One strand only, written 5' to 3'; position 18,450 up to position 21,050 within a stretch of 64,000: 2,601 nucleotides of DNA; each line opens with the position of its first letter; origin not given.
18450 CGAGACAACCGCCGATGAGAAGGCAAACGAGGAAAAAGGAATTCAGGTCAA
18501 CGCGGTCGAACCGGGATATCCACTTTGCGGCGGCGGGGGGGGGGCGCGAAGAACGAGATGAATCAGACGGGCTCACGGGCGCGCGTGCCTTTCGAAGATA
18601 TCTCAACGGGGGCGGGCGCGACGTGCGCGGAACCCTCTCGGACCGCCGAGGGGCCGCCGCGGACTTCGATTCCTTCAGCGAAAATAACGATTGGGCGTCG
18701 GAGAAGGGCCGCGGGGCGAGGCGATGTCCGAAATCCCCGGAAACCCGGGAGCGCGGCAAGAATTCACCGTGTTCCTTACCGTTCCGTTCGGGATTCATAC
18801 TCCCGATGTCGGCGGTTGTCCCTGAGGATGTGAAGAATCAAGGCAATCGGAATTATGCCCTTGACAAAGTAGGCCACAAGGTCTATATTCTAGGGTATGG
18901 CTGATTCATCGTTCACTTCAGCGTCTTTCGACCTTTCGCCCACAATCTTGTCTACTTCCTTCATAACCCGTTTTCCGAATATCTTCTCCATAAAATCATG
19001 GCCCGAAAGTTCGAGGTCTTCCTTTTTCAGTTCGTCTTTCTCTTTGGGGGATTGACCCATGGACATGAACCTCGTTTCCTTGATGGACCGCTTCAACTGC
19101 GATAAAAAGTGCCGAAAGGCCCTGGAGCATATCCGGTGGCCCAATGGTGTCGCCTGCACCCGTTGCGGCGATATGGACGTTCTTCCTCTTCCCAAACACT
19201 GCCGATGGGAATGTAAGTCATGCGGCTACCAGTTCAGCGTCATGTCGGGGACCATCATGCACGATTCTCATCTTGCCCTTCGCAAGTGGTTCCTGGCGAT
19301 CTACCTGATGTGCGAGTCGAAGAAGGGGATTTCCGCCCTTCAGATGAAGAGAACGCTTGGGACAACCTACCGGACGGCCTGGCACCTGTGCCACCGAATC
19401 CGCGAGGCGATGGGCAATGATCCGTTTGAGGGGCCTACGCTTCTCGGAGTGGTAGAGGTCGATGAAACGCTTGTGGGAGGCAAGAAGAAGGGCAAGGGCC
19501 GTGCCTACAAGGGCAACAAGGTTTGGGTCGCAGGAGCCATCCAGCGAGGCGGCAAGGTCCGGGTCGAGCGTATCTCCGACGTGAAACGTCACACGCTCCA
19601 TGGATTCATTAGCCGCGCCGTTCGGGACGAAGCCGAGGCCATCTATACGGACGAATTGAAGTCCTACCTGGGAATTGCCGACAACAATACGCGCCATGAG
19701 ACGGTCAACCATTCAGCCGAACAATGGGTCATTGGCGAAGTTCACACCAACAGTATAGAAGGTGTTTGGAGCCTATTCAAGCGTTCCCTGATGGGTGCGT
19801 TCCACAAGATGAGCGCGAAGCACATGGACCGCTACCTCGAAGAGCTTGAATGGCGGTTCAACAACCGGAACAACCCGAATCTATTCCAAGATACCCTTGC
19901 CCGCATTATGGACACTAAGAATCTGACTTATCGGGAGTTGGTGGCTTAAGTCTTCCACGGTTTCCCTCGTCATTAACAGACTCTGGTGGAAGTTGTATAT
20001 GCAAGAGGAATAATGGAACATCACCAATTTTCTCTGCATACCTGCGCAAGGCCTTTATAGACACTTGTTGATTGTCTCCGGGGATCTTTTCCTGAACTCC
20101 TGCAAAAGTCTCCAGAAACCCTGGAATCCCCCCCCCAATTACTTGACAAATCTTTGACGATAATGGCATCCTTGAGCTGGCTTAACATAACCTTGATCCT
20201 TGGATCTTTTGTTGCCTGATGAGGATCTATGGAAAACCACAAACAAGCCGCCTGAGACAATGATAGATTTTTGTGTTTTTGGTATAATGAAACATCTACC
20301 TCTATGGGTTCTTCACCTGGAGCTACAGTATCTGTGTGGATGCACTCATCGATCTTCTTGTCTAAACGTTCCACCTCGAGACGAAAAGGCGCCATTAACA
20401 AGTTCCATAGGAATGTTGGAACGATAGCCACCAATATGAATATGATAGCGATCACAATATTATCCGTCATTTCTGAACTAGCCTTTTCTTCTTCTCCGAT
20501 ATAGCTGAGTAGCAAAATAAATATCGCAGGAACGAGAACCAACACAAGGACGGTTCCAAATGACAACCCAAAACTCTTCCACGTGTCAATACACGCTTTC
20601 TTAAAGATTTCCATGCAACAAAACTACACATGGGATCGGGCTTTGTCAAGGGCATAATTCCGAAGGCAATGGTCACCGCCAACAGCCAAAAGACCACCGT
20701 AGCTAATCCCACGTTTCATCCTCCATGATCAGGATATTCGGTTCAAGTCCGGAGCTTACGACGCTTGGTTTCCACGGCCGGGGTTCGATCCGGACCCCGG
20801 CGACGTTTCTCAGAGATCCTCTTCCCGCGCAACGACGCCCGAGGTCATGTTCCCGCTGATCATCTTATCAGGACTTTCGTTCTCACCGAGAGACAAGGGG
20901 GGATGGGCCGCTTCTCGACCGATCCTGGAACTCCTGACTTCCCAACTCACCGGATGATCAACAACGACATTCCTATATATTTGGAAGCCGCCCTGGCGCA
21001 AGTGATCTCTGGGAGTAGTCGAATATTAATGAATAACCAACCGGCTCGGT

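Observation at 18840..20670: Complete low-GC IS1595-family element with perfect 22-bp TIRs, 8-bp TSD and cargo genes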

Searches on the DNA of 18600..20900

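Call 95: search_rna_families(source=window, start=18600, end=20900, threshold=evalue, max_evalue=1)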
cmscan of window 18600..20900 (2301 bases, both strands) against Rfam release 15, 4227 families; matches with E-value up to 1: 0.
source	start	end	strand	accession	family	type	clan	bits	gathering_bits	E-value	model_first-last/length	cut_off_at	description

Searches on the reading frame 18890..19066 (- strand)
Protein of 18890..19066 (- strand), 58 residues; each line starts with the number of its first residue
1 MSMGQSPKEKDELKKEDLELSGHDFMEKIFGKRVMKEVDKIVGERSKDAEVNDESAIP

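Call 6: search_protein_families(library=pfam, proteins=[window:18890-19066:-], max_evalue=1)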
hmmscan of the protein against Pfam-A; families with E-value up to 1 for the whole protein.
window:18890-19066:- (58 aa): 1 family
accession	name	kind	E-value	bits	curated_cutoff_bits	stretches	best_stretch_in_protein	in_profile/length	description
PF10711.15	DUF2513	-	0.13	13.1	29.6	1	10-44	62-96/100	Hypothetical protein (DUF2513)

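Call 61: search_protein_families(library=padloc, max_evalue=0.01, proteins=[window:18893-19060:-])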
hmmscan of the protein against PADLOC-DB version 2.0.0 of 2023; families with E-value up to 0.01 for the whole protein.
seq(56 aa): 0 families

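Call 62: search_protein_families(library=pfam, max_evalue=0.01, proteins=[window:18893-19060:-])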
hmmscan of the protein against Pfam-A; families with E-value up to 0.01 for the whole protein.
seq(56 aa): 0 families

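Call 72: search_protein_families(library=ncbifam, max_evalue=0.01, proteins=[window:18893-19060:-])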
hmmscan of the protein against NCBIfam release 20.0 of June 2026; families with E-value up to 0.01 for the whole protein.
seq(56 aa): 0 families

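Call 104: search_protein_families(library=phrogs, max_evalue=0.01, proteins=[window:18893-19060:-])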
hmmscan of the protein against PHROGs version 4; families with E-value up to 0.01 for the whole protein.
seq(56 aa): 0 families

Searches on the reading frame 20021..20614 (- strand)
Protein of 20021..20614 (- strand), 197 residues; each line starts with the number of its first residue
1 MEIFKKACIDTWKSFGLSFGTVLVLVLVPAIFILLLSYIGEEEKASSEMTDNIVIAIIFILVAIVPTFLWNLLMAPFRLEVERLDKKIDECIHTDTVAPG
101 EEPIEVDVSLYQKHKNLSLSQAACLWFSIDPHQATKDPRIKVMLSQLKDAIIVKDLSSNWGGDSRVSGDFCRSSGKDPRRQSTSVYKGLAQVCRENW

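Call 6: search_protein_families(library=pfam, proteins=[window:20021-20614:-], max_evalue=1)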
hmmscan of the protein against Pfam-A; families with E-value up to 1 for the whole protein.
window:20021-20614:- (197 aa): 6 families
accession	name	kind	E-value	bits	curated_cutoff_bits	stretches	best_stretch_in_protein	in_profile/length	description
PF07937.16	DUF1686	-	0.0046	17.3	25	1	21-69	126-175/182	Protein of unknown function (DUF1686)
PF14093.11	DUF4271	-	0.011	16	29.7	1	10-74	82-146/206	Domain of unknown function (DUF4271)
PF11368.13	DUF3169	-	0.055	13.5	31.6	1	21-71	106-157/250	Protein of unknown function (DUF3169)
PF08395.17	7tm_7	-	0.098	12.4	26.6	1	11-68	26-83/370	7tm Chemosensory receptor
PF12725.13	DUF3810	-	0.24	11.2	28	1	13-80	18-87/311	Protein of unknown function (DUF3810)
PF05987.18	DUF898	-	0.32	10.5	28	1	9-73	178-241/336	Bacterial protein of unknown function (DUF898)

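Call 7: find_homologous_proteins(query=window:20021-20614:-, max_evalue=0.01)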
Query window:20021-20614:- (197 aa): 2 proteins with E <= 0.01 among 245 candidates.
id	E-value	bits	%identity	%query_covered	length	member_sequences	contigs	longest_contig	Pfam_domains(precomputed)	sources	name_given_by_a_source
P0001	1.4e-126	438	100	100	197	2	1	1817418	-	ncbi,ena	-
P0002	6.5e-39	152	45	90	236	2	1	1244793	-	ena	-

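Call 9: find_encoding_contigs(protein=P0002, flank=8000, max_places=6)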
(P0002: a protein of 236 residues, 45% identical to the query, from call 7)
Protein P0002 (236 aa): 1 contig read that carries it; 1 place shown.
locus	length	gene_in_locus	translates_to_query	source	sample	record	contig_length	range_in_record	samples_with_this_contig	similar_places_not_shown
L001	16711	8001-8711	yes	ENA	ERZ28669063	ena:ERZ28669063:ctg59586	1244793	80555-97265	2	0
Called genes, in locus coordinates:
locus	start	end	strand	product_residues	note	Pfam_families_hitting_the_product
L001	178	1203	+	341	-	PF09084:NMT1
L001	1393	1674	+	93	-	-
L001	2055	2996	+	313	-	PF04909:Amidohydro_2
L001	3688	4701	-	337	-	PF13379:NMT1_2, PF09084:NMT1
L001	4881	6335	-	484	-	PF01979:Amidohydro_1, PF07969:Amidohydro_3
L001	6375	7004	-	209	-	PF00528:BPD_transp_1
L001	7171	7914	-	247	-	PF00005:ABC_tran, PF13304:AAA_21 (faint)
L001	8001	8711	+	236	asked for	-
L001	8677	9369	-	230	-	PF12762:DDE_Tnp_IS1595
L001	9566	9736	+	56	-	-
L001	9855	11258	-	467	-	PF13701:DDE_Tnp_1_4, PF01609:DDE_Tnp_1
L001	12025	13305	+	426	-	PF00872:Transposase_mut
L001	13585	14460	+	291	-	PF04784:DUF547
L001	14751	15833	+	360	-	PF06500:FrsA-like, PF12146:Hydrolase_4 (faint), PF12697:Abhydrolase_6 (weak), PF01738:DLH (weak), PF00326:Peptidase_S9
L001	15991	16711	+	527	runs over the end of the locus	PF00501:AMP-binding, PF13193:AMP-binding_C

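Call 10: find_encoding_contigs(protein=P0001, flank=8000, max_places=6)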
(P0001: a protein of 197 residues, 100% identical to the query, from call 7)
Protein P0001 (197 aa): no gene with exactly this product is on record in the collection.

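Call 32: search_protein_representatives(alignment_id=A2)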
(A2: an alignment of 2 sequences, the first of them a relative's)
Query: 2 sequences, 236 profile positions. Proteins with E-value up to 0.001 (for the whole library): 106; up to 1e-10: 58; up to 1e-30: 17. The best 106 are listed.
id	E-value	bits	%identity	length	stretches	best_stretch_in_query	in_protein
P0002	7.9e-142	487.0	-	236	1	1-236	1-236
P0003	2.8e-98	344.5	-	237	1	1-236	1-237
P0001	1.5e-90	319.2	-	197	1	2-182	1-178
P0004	8.0e-45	169.5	-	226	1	5-214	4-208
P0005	1.3e-44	168.8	-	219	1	3-215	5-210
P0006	1.2e-43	165.7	-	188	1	62-233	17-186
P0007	1.2e-41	159.1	-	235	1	3-216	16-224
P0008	1.4e-36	142.6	-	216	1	2-216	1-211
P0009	4.9e-36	140.8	-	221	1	3-216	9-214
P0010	1.9e-35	138.8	-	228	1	4-223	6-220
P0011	6.8e-35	137.0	-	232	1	3-230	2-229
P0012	9.6e-35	136.5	-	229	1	4-210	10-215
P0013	1.9e-34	135.5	-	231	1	3-226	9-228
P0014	3.7e-34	134.6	-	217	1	5-214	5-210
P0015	1.0e-32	129.9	-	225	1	10-216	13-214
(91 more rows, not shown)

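Call 39: find_encoding_contigs(protein=P0011, flank=4000, max_places=3)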
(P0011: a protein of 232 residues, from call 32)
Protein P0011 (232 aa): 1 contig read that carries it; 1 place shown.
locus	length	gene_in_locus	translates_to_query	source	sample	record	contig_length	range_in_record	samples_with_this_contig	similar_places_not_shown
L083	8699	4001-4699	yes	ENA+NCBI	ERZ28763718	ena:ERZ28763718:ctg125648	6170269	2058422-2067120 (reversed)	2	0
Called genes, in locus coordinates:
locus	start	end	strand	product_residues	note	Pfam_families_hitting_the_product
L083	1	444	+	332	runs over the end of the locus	PF14390:DUF4420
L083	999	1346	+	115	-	PF01527:HTH_Tnp_1, PF13518:HTH_28 (weak)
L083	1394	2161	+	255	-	PF13276:HTH_21, PF00665:rve, PF13683:rve_3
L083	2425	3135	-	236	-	-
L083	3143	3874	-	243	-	-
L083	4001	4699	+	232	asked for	-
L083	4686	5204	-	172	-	PF12762:DDE_Tnp_IS1595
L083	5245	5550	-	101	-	PF12760:Zn_ribbon_IS1595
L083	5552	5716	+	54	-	-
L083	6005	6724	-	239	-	PF01844:HNH (weak)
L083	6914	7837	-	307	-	PF28530:DUF8426, PF01939:NucS_C (weak)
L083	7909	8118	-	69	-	-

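Call 41: find_encoding_contigs(protein=P0005, flank=4000, max_places=3)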
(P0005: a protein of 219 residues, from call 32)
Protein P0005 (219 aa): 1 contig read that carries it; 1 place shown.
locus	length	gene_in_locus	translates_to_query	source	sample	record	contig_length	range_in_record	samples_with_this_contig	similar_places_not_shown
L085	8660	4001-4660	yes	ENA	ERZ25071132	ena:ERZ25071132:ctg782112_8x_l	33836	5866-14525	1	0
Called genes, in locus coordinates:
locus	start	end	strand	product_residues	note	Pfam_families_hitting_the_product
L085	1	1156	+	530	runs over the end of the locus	PF13175:AAA_15, PF13304:AAA_21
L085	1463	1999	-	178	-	PF00034:Cytochrom_C, PF13442:Cytochrome_CBB3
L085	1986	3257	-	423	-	PF00174:Oxidored_molyb, PF03404:Mo-co_dimer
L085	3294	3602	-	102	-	PF13560:HTH_31 (weak), PF01381:HTH_3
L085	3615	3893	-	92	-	PF05015:HigB-like_toxin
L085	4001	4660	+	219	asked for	-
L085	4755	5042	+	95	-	-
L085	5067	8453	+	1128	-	PF02384:N6_Mtase, PF20473:MmeI_Mtase (weak), PF07669:Eco57I (weak), PF18135:Type_ISP_C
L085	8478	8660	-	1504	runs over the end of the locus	-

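Call 50: list_cluster_members(proteins=[P0001, P0002, P0011, P0111])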
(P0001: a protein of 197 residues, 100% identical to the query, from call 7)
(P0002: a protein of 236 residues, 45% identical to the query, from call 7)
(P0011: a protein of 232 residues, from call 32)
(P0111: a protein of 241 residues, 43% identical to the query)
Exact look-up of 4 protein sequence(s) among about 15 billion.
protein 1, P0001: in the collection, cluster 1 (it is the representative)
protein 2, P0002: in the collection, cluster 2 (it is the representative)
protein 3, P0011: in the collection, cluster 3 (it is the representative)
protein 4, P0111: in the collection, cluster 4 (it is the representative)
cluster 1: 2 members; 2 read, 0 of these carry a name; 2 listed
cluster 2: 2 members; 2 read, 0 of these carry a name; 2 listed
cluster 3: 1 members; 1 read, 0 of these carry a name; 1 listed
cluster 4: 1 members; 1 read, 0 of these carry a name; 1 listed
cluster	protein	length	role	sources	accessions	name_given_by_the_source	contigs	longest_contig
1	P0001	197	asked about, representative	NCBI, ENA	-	-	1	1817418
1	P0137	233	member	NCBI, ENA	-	-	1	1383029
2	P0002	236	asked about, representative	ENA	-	-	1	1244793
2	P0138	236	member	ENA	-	-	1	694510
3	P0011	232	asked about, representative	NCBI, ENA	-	-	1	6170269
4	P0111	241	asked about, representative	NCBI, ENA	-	-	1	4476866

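Call 53: find_encoding_contigs(protein=P0137, flank=10000, max_places=4)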
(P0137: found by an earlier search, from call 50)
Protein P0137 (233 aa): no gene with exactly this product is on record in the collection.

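Call 61: search_protein_families(library=padloc, max_evalue=0.01, proteins=[P0002, P0005])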
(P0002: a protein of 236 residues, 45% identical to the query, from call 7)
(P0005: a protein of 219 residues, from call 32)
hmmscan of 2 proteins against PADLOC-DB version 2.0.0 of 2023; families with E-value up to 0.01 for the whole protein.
P0002 (236 aa): 0 families

P0005 (219 aa): 0 families

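Call 62: search_protein_families(library=pfam, max_evalue=0.01, proteins=[P0002, P0005])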
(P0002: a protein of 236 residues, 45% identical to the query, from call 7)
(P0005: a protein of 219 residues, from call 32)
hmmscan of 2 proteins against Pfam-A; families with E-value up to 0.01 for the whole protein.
P0002 (236 aa): 0 families

P0005 (219 aa): 0 families

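Call 104: search_protein_families(library=phrogs, max_evalue=0.01, proteins=[P0002, P0005, P0011])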
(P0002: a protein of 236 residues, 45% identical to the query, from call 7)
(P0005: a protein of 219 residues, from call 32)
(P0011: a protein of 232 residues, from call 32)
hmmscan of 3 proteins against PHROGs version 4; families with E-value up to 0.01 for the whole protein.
P0002 (236 aa): 0 families

P0005 (219 aa): 0 families

P0011 (232 aa): 0 families
